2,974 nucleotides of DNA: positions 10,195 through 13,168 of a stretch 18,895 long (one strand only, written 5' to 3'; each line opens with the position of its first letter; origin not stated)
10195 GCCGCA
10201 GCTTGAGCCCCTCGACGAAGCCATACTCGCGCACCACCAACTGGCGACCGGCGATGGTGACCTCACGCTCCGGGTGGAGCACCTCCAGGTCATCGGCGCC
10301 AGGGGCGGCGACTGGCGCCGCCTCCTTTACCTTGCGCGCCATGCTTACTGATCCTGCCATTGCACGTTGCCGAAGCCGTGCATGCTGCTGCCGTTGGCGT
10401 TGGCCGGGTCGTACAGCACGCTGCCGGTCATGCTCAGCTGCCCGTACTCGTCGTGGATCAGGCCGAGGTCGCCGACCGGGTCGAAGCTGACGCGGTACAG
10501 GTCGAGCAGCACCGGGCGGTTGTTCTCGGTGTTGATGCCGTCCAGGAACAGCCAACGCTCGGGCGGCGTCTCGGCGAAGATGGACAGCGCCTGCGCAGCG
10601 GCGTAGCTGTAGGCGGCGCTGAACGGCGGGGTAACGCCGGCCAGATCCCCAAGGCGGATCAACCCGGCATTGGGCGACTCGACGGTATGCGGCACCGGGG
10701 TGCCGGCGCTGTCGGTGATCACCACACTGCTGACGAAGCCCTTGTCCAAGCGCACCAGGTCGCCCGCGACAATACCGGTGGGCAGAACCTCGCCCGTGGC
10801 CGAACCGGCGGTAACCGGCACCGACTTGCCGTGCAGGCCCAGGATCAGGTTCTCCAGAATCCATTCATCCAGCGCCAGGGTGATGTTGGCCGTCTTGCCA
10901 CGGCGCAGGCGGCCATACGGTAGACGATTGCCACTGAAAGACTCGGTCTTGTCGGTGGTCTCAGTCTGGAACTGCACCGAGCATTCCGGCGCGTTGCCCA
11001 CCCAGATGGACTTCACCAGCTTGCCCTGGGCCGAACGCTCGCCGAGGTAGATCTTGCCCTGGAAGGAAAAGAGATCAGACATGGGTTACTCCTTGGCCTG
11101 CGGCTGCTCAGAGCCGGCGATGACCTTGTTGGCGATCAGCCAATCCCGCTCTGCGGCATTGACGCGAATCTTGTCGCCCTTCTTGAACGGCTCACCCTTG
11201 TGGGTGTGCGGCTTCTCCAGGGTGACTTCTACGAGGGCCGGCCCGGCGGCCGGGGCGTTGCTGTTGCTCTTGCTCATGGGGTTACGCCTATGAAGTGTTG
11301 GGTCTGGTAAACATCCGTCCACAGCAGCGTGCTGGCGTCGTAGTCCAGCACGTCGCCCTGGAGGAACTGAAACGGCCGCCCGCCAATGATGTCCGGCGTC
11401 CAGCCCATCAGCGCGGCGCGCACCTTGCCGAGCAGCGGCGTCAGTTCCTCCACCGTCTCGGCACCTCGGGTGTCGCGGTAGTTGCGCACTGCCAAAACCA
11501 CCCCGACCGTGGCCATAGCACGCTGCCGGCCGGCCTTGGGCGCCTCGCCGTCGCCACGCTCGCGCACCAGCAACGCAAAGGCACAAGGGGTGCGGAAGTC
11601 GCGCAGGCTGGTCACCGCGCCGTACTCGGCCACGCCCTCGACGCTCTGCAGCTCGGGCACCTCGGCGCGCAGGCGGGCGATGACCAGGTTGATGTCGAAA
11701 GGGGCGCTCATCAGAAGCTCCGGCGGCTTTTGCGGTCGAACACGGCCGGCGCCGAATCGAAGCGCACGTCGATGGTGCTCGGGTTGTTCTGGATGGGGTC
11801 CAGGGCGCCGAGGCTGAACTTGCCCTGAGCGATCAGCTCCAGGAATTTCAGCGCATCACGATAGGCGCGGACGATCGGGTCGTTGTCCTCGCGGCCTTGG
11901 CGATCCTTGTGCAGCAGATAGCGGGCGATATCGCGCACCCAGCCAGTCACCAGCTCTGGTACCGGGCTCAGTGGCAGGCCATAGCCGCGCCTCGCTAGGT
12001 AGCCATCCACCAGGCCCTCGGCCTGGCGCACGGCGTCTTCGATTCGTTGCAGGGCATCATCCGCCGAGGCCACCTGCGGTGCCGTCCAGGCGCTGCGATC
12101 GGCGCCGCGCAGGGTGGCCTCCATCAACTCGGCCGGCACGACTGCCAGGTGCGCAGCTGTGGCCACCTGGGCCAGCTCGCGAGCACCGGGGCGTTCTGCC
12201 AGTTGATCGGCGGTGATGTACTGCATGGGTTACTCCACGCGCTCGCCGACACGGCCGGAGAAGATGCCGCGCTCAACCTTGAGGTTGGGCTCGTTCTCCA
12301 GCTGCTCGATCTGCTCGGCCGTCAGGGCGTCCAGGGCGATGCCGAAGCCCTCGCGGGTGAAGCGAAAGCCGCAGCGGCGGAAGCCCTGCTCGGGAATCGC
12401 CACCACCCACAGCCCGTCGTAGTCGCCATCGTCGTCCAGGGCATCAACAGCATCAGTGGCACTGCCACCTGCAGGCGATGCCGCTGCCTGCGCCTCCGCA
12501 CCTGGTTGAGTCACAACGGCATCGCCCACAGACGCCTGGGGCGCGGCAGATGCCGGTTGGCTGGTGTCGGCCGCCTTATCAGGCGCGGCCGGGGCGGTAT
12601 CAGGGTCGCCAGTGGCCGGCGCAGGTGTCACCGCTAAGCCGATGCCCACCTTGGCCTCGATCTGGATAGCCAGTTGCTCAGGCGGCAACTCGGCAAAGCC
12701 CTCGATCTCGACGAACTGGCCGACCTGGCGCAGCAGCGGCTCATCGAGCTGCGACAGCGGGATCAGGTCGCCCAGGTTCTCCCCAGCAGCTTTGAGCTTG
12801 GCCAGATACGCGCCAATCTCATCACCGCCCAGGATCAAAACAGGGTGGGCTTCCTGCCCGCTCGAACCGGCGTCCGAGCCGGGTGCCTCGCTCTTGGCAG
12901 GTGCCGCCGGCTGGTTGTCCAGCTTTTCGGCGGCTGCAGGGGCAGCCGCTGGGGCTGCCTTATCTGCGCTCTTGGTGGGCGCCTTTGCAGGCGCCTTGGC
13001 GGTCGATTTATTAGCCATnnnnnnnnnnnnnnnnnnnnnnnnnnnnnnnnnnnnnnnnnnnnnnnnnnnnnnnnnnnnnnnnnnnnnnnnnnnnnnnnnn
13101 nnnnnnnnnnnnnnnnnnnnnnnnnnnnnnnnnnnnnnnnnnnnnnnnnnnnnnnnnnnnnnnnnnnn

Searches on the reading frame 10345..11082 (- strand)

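Call 48: search_protein_families(library=phrogs, proteins=[window:10345-11082:-], max_evalue=0.001)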
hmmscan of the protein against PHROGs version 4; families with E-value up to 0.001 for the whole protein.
window:10345-11082:- (245 aa): 1 family
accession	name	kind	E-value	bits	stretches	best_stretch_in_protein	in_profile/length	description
phrog_807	-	tail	4e-67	227.4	1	1-241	4-253/256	major tail protein with Ig-like domain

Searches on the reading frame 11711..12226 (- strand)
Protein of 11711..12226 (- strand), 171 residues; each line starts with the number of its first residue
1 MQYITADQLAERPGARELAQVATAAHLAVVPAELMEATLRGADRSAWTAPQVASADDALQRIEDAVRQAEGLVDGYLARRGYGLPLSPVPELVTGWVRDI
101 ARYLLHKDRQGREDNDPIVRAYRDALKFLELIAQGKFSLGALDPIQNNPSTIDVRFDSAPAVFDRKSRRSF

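Call 48: search_protein_families(library=phrogs, proteins=[window:11711-12226:-], max_evalue=0.001)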
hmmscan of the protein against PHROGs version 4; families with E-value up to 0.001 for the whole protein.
window:11711-12226:- (171 aa): 1 family
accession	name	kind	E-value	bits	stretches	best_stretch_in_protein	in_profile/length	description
phrog_195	-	connector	1.2e-39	137.6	1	1-171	163-303/386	head-tail adaptor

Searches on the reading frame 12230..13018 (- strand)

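Call 48: search_protein_families(library=phrogs, proteins=[window:12230-13018:-], max_evalue=0.001)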
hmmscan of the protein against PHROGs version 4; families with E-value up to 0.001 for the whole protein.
window:12230-13018:- (262 aa): 7 families
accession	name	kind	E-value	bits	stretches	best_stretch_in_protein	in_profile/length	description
phrog_9946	-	unknown function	5.1e-13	50.4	1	117-253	8-138/144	-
phrog_7976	-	unknown function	7.4e-11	43.2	1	178-253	4-80/100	-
phrog_4833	-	unknown function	1.3e-09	39.5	1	138-256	22-142/146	-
phrog_38659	-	unknown function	1.6e-06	29.4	1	130-248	32-153/156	-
phrog_2498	-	unknown function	2.8e-05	25.4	1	209-250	19-58/149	-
phrog_15909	-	unknown function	3.9e-05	25.2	1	209-247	71-110/117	-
phrog_11574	-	unknown function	0.00048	21.2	0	208-247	64-104/113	-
